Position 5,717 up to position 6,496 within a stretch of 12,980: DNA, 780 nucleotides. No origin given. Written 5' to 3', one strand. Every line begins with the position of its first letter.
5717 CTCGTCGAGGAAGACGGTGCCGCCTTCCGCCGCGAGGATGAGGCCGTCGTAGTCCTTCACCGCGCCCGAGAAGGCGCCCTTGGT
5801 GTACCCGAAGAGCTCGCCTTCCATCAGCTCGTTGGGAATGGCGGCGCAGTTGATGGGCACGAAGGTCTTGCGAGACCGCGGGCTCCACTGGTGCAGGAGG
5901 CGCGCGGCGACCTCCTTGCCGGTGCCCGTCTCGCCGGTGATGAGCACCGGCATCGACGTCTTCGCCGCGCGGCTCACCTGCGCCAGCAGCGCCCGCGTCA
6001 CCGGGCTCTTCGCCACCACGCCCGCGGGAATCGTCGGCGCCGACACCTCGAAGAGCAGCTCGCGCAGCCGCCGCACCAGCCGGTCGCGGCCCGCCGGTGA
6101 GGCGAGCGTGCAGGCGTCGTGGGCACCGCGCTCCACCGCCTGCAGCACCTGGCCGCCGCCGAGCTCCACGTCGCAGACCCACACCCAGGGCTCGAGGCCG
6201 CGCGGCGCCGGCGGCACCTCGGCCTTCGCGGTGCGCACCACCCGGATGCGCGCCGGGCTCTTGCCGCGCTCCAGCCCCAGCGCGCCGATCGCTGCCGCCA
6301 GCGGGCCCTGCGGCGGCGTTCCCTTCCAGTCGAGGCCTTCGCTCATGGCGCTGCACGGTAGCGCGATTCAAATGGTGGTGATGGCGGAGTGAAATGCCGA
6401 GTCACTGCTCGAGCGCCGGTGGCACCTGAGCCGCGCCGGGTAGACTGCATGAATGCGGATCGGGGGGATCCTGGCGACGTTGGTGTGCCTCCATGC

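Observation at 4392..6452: Divergent sigma-54 activator module: an EBP without a canonical receiver, a coupled 201-aa orphan protein, and a near-leaderless -24/-12 element in front of the giant surface-protein gene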

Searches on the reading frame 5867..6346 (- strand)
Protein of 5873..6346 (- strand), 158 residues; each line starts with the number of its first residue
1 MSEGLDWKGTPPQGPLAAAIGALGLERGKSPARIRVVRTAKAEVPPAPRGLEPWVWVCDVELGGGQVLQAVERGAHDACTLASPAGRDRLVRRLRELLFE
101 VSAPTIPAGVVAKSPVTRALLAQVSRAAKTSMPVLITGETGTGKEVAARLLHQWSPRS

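Call 22: find_homologous_proteins(query=window:5873-6346:-, max_evalue=0.001)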
Query seq(158 aa) (158 aa): 53 proteins with E <= 0.001 among 1232 candidates.
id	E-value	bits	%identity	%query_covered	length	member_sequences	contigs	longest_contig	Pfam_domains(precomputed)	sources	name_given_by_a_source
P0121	3.1e-28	117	46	97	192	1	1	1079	PF00158.33,PF14532.13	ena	-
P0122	6.0e-28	116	45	99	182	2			PF00158.33,PF14532.13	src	-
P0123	3.3e-27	114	44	99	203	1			PF00158.33,PF14532.13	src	-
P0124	1.9e-25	108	46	97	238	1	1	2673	PF00158.33,PF14532.13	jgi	-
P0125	4.1e-25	107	46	97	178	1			PF00158.33,PF14532.13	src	-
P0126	9.8e-22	96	50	66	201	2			PF00158.33,PF14532.13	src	-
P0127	6.9e-20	90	42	97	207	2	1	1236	PF00158.33,PF14532.13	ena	-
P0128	2.4e-19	88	46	66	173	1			PF00158.33,PF14532.13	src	-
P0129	7.6e-19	86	47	77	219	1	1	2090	PF00158.33,PF14532.13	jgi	jgi:DNA-binding NtrC family response regulator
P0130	1.2e-18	86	43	96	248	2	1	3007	PF00158.33,PF14532.13,PF07728.21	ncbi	ncbi:MAG: sigma-54 factor interaction domain-containing protein, partial [Myxococcaceae bacterium]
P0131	1.4e-18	86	55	54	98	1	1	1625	PF00158.33,PF14532.13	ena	-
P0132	1.5e-18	85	47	62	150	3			PF00158.33,PF14532.13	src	-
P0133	8.7e-18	83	39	96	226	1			PF00158.33,PF14532.13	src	-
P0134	1.0e-17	83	42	96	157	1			PF00158.33,PF14532.13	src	-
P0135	1.6e-17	82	49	66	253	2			PF00158.33,PF14532.13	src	-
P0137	1.1e-16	79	40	97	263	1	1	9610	PF00158.33,PF14532.13,PF07728.21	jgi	jgi:transcriptional regulator with PAS, ATPase and Fis domain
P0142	1.1e-14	73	52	56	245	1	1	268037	PF00158.33,PF14532.13,PF07728.21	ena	-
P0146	1.8e-10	59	39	74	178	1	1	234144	PF00158.33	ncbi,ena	-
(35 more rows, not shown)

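Call 32: find_encoding_contigs(protein=P0137, flank=9000, max_places=2)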
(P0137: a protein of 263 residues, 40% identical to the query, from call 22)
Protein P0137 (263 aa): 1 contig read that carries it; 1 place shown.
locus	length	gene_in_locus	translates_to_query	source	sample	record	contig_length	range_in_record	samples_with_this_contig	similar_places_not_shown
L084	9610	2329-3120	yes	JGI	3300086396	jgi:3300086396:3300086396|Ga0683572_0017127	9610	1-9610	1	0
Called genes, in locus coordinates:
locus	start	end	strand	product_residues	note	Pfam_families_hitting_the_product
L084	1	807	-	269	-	?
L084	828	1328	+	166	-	-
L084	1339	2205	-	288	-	-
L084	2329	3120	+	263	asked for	PF00158:Sigma54_activat, PF14532:Sigma54_activ_2, PF07728:AAA_5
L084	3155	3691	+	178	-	PF25601:AAA_lid_14, PF02954:HTH_8 (faint)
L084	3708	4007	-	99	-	-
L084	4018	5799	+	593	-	PF02012:BNR (faint), PF15902:Sortilin-Vps10 (weak)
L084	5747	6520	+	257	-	-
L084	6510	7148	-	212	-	-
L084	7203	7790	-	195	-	PF28474:DUF8412, PF13376:OmdA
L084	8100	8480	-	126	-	-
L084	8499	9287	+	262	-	-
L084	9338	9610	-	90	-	?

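Call 33: find_encoding_contigs(protein=P0130, flank=6000, max_places=2)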
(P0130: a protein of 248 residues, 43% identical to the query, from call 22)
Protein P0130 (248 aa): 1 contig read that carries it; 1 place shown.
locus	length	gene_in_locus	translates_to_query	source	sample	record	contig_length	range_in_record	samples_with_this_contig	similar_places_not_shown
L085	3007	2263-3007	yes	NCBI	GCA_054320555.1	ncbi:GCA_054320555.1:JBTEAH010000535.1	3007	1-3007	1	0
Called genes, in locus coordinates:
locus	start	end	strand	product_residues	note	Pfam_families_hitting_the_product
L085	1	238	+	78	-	PF01625:PMSR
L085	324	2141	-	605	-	PF01145:Band_7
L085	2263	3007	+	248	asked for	PF00158:Sigma54_activat, PF14532:Sigma54_activ_2, PF07728:AAA_5 (weak)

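Call 34: find_encoding_contigs(protein=P0142, flank=8000, max_places=2)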
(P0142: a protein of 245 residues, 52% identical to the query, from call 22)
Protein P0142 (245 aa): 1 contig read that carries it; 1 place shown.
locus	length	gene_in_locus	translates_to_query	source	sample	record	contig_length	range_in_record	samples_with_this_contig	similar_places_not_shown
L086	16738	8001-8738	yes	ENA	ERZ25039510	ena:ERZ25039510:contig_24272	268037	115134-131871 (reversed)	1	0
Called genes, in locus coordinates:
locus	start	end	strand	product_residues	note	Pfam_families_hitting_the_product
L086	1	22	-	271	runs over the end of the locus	PF00211:Guanylate_cyc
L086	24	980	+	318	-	-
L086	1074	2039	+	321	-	-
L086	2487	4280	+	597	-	PF25064:ARM_TT21_5th (faint)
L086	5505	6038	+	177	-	-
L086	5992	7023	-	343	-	PF03706:LPG_synthase_TM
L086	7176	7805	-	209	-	-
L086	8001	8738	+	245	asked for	PF00158:Sigma54_activat, PF14532:Sigma54_activ_2, PF07728:AAA_5 (weak)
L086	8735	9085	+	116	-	PF25601:AAA_lid_14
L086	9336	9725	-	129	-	-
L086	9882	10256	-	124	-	PF01145:Band_7 (weak)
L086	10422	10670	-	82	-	-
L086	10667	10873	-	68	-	-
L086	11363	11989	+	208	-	PF14235:DUF4337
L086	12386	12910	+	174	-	PF07920:DUF1684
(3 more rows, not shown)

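Call 42: find_related_loci(query=A2, collection=metagenome_contigs, flank=4000)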
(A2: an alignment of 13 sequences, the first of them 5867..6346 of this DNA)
Query A2 (160 aa) in metagenome_contigs; peptide patterns used: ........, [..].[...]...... (x = any residue, [..] = any of these).
600 stretches matched a pattern (row limit reached: there are more); 582 encode a relative of the query (tblastn E <= 1e-3); the best 80 are kept; 80 distinct loci.
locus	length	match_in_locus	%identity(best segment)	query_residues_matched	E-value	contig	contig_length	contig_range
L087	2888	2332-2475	69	110-157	5e-16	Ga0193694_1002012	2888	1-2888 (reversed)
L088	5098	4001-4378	39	34-158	1e-14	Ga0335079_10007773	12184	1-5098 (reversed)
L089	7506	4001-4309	40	68-159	5e-13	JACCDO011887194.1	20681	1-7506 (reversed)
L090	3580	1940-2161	47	87-160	4e-13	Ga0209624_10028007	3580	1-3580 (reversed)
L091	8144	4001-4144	58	110-157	2e-12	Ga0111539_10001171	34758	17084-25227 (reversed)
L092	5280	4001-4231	42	90-160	2e-12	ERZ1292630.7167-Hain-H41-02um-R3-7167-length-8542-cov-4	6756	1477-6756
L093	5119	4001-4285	40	65-158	2e-12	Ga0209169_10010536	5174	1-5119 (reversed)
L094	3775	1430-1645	49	89-160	4e-12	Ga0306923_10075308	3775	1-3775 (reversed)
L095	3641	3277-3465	48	92-157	4e-12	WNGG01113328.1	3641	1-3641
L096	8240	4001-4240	41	80-159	6e-12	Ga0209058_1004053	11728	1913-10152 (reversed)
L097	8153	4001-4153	47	109-159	7e-12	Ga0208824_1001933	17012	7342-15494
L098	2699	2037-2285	41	78-158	6e-12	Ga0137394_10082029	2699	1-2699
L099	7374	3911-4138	41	85-160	1e-11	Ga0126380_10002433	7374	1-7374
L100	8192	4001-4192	46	90-160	1e-11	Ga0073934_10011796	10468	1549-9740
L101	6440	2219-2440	44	82-160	1e-11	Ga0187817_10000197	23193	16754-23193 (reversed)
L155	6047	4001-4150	48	109-158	6e-10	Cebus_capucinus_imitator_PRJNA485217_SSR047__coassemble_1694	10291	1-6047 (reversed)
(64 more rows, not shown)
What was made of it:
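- Tried and rejected: Metagenome scan with the N-domain alignment (call 42).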

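Call 47: find_encoding_contigs(protein=P0124, flank=3000, max_places=1)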
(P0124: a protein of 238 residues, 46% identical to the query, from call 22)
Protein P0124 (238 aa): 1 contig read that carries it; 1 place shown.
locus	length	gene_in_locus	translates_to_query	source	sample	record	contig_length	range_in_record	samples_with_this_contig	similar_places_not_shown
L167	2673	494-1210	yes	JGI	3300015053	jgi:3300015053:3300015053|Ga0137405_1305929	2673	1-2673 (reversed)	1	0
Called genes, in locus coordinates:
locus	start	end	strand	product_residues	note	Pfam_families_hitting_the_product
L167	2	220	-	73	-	?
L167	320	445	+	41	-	-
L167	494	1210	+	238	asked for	PF00158:Sigma54_activat, PF14532:Sigma54_activ_2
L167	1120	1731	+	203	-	PF00158:Sigma54_activat, PF14532:Sigma54_activ_2 (faint), PF25601:AAA_lid_14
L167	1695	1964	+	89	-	-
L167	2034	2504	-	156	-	-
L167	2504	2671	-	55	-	?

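Call 48: find_encoding_contigs(protein=P0129, flank=3000, max_places=1)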
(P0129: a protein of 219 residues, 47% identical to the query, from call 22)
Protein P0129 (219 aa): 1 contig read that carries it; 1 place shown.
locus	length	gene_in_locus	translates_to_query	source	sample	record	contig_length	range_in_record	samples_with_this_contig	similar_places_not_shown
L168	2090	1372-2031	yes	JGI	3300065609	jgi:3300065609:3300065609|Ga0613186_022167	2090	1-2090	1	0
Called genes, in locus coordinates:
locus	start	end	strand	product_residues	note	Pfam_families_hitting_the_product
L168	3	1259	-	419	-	?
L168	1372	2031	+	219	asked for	PF00158:Sigma54_activat, PF14532:Sigma54_activ_2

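Call 49: find_encoding_contigs(protein=P0146, flank=6000, max_places=1)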
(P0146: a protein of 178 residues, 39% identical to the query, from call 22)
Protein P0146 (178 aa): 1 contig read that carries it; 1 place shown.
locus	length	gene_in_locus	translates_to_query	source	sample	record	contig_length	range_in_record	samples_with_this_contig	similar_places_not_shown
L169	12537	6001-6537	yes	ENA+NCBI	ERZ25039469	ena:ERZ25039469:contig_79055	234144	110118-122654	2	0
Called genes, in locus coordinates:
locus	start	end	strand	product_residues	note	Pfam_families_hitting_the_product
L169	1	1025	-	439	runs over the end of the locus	PF00005:ABC_tran, PF02463:SMC_N (weak)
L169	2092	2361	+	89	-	-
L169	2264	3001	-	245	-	-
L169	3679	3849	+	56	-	-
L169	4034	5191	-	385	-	PF01145:Band_7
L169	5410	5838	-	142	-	-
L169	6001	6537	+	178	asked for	PF00158:Sigma54_activat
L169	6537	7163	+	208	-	PF00158:Sigma54_activat, PF07728:AAA_5 (weak), PF14532:Sigma54_activ_2 (faint), PF25601:AAA_lid_14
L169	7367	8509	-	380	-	PF13439:Glyco_transf_4, PF13579:Glyco_trans_4_4, PF20706:GT4-conflict, PF00534:Glycos_transf_1, PF13692:Glyco_trans_1_4, PF13524:Glyco_trans_1_2 (faint)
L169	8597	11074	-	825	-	PF00676:E1_dh, PF02779:Transket_pyr, PF02780:Transketolase_C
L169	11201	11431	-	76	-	PF00085:Thioredoxin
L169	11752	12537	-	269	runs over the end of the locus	-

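Call 51: predict_structure(alignment_id=A2)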
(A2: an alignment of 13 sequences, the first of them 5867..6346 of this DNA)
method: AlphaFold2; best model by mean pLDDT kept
length: 160 residues; sequences in the alignment: 13
mean_pLDDT: 79.4   pTM: 0.62
mean pLDDT of the five models: 79.4, 78.2, 76.6, 75.0, 75.0
residues with pLDDT >= 90: 82; 70-90: 15; 50-70: 57; < 50: 6
segments of 3 or more residues with pLDDT < 50: none
pLDDT, mean of each block of 10 residues (from residue 1): 88 94 85 91 94 94 96 95 96 90 53 58 63 51 63 59
secondary structure, 60 per line:
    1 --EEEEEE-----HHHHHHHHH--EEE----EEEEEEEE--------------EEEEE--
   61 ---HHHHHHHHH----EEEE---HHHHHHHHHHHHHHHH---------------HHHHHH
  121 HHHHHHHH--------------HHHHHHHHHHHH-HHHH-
elements in order: E3-8 H14-22 E25-27 E32-39 E54-58 H64-72 E77-80 H84-99 H115-128 H143-154 H156-159
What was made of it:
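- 6047..6346 (-): N-terminal receiver-fold domain (aa 1-100) without a phospho-acceptor pocket (pseudo-receiver). AF2 pLDDT is about 90 or more (call 51).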

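Call 56: fold_search(model_id=the predicted structure, library=pdb)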
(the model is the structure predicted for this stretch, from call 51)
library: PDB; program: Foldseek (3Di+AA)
matches with E <= 10: 746; with E <= 0.001: 0
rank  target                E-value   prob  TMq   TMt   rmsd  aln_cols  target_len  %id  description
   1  4lda_A                5.3e-03  1.00  0.43  0.53   5.0       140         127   16  Crystal structure of a CheY-like protein (tadZ) from Pseudomonas aeruginosa PAO1 at 2.70 A resolution (released 2013-07-24)
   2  1l5y_B                9.0e-03  0.89  0.38  0.40  10.4       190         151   13  CRYSTAL STRUCTURE OF MG2+ / BEF3-BOUND RECEIVER DOMAIN OF SINORHIZOBIUM MELILOTI DCTD (released 2002-10-23)
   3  3snk                  1.1e-02  1.00  0.43  0.55   4.1       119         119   13  Crystal structure of a Response regulator CheY-like protein (mll6475) from MESORHIZOBIUM LOTI at 2.02 A resolution (released 2011-07-20)
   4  3lte_B                1.2e-02  0.97  0.36  0.45   5.3       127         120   16  CRYSTAL STRUCTURE OF RESPONSE REGULATOR (SIGNAL RECEIVER DOMAIN) FROM Bermanella marisrubri (released 2010-03-31)
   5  3lte_Q                1.3e-02  0.97  0.36  0.46   5.4       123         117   16  CRYSTAL STRUCTURE OF RESPONSE REGULATOR (SIGNAL RECEIVER DOMAIN) FROM Bermanella marisrubri (released 2010-03-31)
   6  4dad                  1.6e-02  0.98  0.37  0.43   5.8       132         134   13  Crystal structure of a Putative pilus assembly-related protein (BPSS2195) from Burkholderia pseudomallei K96243 at 2.50  (released 2012-01-25)
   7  4kny_B                1.7e-02  0.99  0.44  0.33   5.8       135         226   15  Crystal structure of the response regulator KdpE complexed to DNA in an active-like conformation (released 2014-02-19)
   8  7w9h_A                1.9e-02  0.95  0.35  0.45   5.6       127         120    9  Crystal structure of the receiver domain of the transcription regulator FleR from Pseudomonas aeruginosa (released 2022-12-14)
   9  2pln                  2.0e-02  0.99  0.43  0.55   5.0       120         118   12  Crystal structure analysis of HP1043, an orphan resonse regulator of h. pylori (released 2007-05-01)
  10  3lte_O                2.0e-02  0.96  0.36  0.46   4.8       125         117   16  CRYSTAL STRUCTURE OF RESPONSE REGULATOR (SIGNAL RECEIVER DOMAIN) FROM Bermanella marisrubri (released 2010-03-31)
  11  5m7p_A                2.0e-02  0.63  0.34  0.16  11.5       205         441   18  Crystal structure of NtrX from Brucella abortus in complex with ADP processed with the CrystalDirect automated mountin (released 2017-01-25)
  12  1l5y_A                2.4e-02  0.85  0.38  0.42  10.1       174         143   10  CRYSTAL STRUCTURE OF MG2+ / BEF3-BOUND RECEIVER DOMAIN OF SINORHIZOBIUM MELILOTI DCTD (released 2002-10-23)
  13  3nns_A                2.6e-02  0.99  0.42  0.54   4.2       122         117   14  BeF3 Activated DrrB Receiver Domain (released 2010-08-11)
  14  4qpj_C                2.6e-02  0.99  0.41  0.52   4.6       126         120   12  2.7 Angstrom Structure of a Phosphotransferase in Complex with a Receiver Domain (released 2015-07-15)
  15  3lte_G                2.6e-02  0.97  0.40  0.50   5.4       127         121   16  CRYSTAL STRUCTURE OF RESPONSE REGULATOR (SIGNAL RECEIVER DOMAIN) FROM Bermanella marisrubri (released 2010-03-31)
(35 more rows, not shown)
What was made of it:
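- Closest known: EBPs and regulators with atypical, non-phosphorylated receiver domains. Same: The TadZ atypical receiver is the top Foldseek hit (call 56).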

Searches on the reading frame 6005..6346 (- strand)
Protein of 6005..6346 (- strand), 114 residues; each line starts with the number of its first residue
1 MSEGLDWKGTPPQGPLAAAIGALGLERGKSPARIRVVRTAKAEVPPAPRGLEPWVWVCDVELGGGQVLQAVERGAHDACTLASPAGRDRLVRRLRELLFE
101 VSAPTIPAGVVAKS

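Call 14: search_protein_families(library=pfam, proteins=[window:6005-6346:-], max_evalue=10)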
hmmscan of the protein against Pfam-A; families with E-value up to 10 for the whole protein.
seq(114 aa): 0 families

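Call 73: search_protein_representatives(protein=window:6032-6346:-)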
Query: 105 residues. Proteins with E-value up to 0.001 (for the whole library): 34; up to 1e-10: 1; up to 1e-30: 0. The best 34 are listed.
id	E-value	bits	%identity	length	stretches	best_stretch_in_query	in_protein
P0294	2.6e-17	79.2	45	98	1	5-97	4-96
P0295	3.5e-08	49.8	49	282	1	40-98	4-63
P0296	2.6e-07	47.0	36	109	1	5-98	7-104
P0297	4.2e-07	46.3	37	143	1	6-104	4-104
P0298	1.0e-06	45.1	36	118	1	5-104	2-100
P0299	1.4e-06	44.7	41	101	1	5-87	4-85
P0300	5.5e-06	42.8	36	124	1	5-103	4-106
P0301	9.3e-06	42.0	36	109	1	4-97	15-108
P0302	1.0e-05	41.9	35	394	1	5-99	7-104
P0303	1.1e-05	41.8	37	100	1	18-100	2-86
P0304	1.2e-05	41.7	36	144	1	5-101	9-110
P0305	1.2e-05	41.7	38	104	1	3-95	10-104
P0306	1.9e-05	41.0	39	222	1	6-99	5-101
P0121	2.3e-05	40.7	35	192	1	5-104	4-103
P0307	2.5e-05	40.6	36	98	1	5-97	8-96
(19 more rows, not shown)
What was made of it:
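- Tried and rejected: phmmer of the N-domain alone against 1.8 billion representatives (call 73).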
